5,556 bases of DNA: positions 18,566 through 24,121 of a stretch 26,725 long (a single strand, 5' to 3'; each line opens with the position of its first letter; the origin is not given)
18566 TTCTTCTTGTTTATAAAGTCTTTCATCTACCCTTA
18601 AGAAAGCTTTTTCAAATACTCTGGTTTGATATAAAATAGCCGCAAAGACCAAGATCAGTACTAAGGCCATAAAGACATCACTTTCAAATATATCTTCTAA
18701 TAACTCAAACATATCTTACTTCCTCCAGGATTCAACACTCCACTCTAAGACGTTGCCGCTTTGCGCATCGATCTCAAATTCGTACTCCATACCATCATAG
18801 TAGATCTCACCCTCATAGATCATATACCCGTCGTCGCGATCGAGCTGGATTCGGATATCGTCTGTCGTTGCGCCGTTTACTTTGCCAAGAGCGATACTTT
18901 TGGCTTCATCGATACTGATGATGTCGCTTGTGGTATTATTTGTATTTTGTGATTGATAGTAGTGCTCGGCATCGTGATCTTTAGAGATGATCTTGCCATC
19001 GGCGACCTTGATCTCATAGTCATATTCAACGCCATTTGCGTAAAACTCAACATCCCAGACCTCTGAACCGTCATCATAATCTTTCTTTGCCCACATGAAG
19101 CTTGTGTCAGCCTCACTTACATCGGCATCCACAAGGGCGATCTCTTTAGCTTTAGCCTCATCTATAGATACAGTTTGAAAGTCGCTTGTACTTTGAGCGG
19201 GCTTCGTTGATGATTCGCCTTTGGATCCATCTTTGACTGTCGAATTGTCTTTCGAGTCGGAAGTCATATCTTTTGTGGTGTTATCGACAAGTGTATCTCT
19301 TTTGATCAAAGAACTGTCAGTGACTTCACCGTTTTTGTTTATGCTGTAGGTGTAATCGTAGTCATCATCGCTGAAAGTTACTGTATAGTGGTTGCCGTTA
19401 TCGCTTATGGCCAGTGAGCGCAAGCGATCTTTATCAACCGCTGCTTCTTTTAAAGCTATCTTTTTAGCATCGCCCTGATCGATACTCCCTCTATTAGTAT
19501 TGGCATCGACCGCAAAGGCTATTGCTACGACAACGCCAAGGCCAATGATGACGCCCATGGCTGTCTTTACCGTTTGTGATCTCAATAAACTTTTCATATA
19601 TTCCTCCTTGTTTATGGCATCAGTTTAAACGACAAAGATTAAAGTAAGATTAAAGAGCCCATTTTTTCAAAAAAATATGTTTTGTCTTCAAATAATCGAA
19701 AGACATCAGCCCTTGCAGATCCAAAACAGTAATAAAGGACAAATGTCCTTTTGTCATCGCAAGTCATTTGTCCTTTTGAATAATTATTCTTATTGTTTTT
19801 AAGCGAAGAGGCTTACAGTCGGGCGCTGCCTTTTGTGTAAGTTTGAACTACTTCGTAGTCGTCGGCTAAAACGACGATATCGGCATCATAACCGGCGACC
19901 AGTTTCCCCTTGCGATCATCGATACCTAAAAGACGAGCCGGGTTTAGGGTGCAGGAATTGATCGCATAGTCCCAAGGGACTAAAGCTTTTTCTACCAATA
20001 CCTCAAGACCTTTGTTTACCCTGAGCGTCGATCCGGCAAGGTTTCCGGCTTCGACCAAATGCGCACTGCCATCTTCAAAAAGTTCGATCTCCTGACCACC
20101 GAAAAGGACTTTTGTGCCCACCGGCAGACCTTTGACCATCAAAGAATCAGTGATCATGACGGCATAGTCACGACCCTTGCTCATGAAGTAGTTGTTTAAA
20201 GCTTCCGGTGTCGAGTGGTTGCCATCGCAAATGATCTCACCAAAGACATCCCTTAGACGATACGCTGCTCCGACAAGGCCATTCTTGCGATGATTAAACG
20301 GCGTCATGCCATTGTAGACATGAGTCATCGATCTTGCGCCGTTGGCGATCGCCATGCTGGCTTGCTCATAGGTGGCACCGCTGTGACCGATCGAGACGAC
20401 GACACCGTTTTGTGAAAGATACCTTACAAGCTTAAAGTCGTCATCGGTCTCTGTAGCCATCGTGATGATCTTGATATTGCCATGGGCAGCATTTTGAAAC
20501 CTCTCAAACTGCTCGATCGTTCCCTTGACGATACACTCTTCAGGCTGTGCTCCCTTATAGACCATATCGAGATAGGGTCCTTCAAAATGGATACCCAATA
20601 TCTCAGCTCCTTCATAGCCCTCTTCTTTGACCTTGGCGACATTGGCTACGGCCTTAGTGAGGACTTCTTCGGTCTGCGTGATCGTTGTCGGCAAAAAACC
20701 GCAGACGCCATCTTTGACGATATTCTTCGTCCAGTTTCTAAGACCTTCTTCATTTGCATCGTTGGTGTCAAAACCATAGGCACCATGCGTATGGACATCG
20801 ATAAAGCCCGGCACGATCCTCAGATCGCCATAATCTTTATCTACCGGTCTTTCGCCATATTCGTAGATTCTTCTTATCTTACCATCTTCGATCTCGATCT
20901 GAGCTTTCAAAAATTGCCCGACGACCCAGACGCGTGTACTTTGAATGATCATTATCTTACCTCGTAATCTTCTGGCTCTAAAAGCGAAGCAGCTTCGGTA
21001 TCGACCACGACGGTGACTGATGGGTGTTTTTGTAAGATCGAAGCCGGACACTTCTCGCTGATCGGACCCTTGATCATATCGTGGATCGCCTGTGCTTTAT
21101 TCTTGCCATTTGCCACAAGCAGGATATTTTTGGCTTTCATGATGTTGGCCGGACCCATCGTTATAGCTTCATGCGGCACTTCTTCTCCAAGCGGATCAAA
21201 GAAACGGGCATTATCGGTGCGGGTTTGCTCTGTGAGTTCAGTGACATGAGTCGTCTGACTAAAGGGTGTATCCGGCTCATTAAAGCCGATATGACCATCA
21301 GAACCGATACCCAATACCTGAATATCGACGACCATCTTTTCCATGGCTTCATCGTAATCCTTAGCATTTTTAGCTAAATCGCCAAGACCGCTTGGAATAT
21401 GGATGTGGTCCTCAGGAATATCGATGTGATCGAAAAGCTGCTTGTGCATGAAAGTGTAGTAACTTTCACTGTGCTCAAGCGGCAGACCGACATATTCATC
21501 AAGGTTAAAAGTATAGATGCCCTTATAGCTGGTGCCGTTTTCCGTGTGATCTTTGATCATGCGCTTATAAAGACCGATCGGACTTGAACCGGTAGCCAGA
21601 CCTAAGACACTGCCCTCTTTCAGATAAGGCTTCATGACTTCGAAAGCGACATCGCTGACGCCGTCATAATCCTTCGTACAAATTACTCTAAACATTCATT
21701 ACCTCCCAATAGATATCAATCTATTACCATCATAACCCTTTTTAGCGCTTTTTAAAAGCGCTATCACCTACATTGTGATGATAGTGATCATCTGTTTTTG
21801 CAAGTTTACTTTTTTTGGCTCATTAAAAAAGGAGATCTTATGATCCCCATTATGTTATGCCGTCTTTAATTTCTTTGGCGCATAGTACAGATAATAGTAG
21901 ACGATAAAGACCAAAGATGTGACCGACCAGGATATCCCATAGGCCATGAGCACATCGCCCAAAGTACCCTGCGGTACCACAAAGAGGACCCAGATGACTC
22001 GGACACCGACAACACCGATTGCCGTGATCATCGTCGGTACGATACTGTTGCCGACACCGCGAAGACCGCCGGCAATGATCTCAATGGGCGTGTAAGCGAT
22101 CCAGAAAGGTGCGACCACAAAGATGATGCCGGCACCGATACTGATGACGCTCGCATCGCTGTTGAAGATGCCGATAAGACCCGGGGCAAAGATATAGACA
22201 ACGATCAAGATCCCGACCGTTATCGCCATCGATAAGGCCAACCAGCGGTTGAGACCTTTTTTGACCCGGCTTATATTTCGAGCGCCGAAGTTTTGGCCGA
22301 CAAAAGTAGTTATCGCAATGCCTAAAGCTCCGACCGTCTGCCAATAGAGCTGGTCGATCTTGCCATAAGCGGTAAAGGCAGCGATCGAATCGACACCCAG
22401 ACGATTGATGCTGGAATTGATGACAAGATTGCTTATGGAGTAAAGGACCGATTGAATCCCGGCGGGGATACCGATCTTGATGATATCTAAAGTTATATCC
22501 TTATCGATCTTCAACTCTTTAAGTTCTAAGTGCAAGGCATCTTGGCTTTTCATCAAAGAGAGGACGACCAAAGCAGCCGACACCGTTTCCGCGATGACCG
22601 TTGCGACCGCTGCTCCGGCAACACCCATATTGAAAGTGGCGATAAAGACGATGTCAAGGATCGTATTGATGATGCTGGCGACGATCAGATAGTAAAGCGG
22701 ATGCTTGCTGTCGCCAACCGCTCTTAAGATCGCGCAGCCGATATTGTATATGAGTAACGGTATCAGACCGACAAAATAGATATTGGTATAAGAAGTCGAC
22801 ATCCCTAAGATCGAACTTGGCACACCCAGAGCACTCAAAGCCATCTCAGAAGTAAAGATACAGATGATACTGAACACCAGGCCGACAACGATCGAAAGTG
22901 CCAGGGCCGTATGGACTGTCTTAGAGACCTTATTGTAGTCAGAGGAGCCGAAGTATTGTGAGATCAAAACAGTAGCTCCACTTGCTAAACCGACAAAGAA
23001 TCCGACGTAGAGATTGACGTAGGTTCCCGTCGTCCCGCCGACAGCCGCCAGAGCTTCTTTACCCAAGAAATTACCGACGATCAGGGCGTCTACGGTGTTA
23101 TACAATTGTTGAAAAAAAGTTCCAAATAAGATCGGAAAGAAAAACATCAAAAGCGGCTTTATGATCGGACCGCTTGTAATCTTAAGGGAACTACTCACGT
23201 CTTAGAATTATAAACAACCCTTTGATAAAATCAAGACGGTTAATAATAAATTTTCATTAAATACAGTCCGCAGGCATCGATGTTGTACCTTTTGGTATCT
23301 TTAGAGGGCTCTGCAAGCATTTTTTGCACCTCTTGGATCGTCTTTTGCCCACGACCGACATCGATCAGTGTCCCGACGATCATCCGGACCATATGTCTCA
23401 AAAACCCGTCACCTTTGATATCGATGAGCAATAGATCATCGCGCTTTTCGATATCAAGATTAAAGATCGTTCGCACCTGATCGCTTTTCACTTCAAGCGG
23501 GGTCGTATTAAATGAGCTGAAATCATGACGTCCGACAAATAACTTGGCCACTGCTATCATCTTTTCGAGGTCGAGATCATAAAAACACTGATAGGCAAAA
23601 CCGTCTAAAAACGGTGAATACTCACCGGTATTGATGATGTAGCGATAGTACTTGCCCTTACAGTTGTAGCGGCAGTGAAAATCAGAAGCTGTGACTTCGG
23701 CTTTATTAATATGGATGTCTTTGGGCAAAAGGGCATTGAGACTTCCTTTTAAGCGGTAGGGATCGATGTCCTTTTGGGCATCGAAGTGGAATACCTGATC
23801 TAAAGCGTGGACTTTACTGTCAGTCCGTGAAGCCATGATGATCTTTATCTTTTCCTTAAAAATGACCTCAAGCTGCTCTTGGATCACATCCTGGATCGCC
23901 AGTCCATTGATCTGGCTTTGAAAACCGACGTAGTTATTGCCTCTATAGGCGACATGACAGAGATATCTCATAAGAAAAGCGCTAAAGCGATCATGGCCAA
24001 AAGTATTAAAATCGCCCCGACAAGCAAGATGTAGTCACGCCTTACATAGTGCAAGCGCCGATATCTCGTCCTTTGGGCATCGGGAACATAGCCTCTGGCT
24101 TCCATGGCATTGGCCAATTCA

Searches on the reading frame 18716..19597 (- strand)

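Call 37: search_protein_families(library=pfam, proteins=[window:18716-19597:-])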
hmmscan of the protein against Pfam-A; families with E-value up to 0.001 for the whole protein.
window:18716-19597:- (293 aa): 1 family
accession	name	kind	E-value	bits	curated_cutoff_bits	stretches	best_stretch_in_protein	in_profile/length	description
PF03413.25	PepSY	-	7.7e-19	68.2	24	1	227-285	2-58/60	Peptidase propeptide and YPEB domain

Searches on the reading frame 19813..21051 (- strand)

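Call 37: search_protein_families(library=pfam, proteins=[window:19813-21051:-])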
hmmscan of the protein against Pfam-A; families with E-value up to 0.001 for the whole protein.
window:19813-21051:- (412 aa): 2 families
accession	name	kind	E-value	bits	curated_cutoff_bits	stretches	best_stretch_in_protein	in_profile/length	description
PF01979.26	Amidohydro_1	-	1.3e-24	87.6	25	1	79-408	2-342/345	Amidohydrolase family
PF07969.17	Amidohydro_3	-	2.8e-13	50.6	29.7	1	342-403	391-452/472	Amidohydrolase family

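Call 47: search_protein_families(library=ncbifam, proteins=[window:19813-21051:-], max_evalue=0.001)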
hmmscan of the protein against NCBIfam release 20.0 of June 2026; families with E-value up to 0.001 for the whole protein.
window:19813-21051:- (412 aa): 40 families (the best 25 are shown)
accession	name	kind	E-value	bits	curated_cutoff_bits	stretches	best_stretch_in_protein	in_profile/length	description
TIGR00221.1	nagA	equivalog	5.4e-93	311.9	225.65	1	35-408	6-379/380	N-acetylglucosamine-6-phosphate deacetylase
NF008371.0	PRK11170.1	equivalog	2e-60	204.7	483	1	41-409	9-377/382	N-acetylglucosamine-6-phosphate deacetylase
NF006689.0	PRK09237.1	equivalog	9e-11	40.9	371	0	50-118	23-96/383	amidohydrolase/deacetylase family metallohydrolase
NF011987.0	PRK15446.2-3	subfamily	3.4e-10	39.3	253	1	352-408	321-380/395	alpha-D-ribose 1-methylphosphonate 5-triphosphate diphosphatase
TIGR01224.1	hutI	equivalog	6e-10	38.5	298.15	1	362-407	318-363/377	imidazolonepropionase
TIGR03178.1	allantoinase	equivalog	7e-10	38.3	357.85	1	34-121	2-88/441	allantoinase AllB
NF058539.1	ergo_uti2_ErtD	equivalog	1.1e-09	37.8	650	1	45-121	14-87/449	hydantoin-5-propionate amidohydrolase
TIGR01975.1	isoAsp_dipep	equivalog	3.3e-09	36.4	331.25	1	346-409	312-374/389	beta-aspartyl-peptidase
NF006560.0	PRK09061.1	subfamily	5.7e-09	34.8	340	1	351-397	416-466/517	amidohydrolase family protein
NF011984.0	PRK15446.1-5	equivalog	1.1e-08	34.4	260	0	34-88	4-59/379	alpha-D-ribose 1-methylphosphonate 5-triphosphate diphosphatase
NF011990.0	PRK15446.2-6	subfamily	1.1e-08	34.2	233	1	354-408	322-379/390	alpha-D-ribose 1-methylphosphonate 5-triphosphate diphosphatase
TIGR02318.1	phosphono_phnM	equivalog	1.3e-08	34.2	390.55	0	36-88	2-55/376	phosphonate metabolism protein PhnM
TIGR00857.1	pyrC_multi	subfamily_domain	1.4e-08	34.1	279.05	1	46-218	2-162/412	dihydroorotase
NF009941.0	PRK13404.1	subfamily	2.1e-08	33.2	647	1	365-401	372-408/478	dihydropyrimidinase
NF005759.0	PRK07583.1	equivalog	9.9e-08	31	403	1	45-94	36-88/438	cytosine deaminase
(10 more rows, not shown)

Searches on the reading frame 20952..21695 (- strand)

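Call 37: search_protein_families(library=pfam, proteins=[window:20952-21695:-])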
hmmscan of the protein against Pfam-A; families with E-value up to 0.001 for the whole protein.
window:20952-21695:- (247 aa): 2 families
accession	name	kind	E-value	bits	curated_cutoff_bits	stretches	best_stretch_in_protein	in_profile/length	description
PF01182.26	Glucosamine_iso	-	7.1e-23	82.1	27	1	31-224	30-219/225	Glucosamine-6-phosphate isomerases/6-phosphogluconolactonase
PF04198.19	Sugar-bind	-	4.1e-06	26.6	27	1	163-211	188-240/257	Putative sugar-binding domain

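Call 47: search_protein_families(library=ncbifam, proteins=[window:20952-21695:-], max_evalue=0.001)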
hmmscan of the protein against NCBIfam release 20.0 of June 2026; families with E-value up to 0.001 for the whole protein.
window:20952-21695:- (247 aa): 8 families
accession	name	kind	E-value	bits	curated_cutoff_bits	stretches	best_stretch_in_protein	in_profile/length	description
NF001684.0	PRK00443.1-4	subfamily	6.9e-83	278.1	326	1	3-244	2-246/260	glucosamine-6-phosphate deaminase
TIGR00502.1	nagB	equivalog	2.7e-76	256.3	236.9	1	3-240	2-248/259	glucosamine-6-phosphate deaminase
NF001682.0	PRK00443.1-1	equivalog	2.2e-67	227.2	528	1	25-239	26-234/262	glucosamine-6-phosphate deaminase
NF002557.0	PRK02122.1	subfamily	2.3e-62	211.1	384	1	26-239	59-275/653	glucosamine-6-phosphate deaminase-like protein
NF001685.0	PRK00443.1-5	equivalog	3.2e-50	170.9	513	1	20-235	26-243/266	glucosamine-6-phosphate deaminase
NF009022.0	PRK12358.1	equivalog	3.9e-43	147.7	247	1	3-240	2-238/239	glucosamine-6-phosphate deaminase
NF007291.0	PRK09762.1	equivalog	1.7e-35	122.7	271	1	7-233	9-235/236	galactosamine-6-phosphate isomerase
TIGR01198.1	pgl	equivalog_domain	1.9e-21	76.7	124.45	1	27-237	28-232/234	6-phosphogluconolactonase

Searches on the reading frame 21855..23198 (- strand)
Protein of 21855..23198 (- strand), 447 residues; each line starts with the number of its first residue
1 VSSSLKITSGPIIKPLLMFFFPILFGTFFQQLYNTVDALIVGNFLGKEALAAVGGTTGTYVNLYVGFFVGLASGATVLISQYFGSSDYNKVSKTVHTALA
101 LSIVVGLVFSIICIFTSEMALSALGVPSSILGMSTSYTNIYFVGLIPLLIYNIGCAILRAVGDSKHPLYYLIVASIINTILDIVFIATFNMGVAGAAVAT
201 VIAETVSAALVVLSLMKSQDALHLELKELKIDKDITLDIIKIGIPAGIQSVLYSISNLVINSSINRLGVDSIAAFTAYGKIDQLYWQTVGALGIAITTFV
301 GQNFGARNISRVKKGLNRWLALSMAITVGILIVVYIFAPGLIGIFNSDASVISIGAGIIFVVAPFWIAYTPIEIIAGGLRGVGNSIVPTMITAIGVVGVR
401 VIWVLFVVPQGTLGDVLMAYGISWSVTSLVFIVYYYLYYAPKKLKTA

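Call 37: search_protein_families(library=pfam, proteins=[window:21855-23198:-])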
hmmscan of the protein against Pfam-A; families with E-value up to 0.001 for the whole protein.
window:21855-23198:- (447 aa): 2 families
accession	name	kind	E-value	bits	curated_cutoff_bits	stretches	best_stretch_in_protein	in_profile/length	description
PF01554.23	MatE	-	1.1e-48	165.4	24.9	2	22-183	1-160/161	MatE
PF03023.19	MurJ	-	1.7e-07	30.7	27.4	1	14-221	197-405/451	Lipid II flippase MurJ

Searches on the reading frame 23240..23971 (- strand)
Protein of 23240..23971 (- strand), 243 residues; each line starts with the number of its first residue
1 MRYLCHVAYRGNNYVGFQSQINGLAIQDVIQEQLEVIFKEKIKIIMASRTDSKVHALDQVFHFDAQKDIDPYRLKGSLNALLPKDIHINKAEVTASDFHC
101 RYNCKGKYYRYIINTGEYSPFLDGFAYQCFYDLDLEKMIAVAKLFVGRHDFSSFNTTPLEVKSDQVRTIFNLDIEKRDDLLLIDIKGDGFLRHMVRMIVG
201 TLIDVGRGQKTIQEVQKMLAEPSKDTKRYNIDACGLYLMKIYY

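Call 37: search_protein_families(library=pfam, proteins=[window:23240-23971:-])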
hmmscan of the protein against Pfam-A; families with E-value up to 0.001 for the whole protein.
window:23240-23971:- (243 aa): 1 family
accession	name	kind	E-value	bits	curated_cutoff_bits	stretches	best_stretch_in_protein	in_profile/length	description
PF01416.25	PseudoU_synth_1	-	3.8e-37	127.5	23.3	2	142-243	2-107/108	tRNA pseudouridine synthase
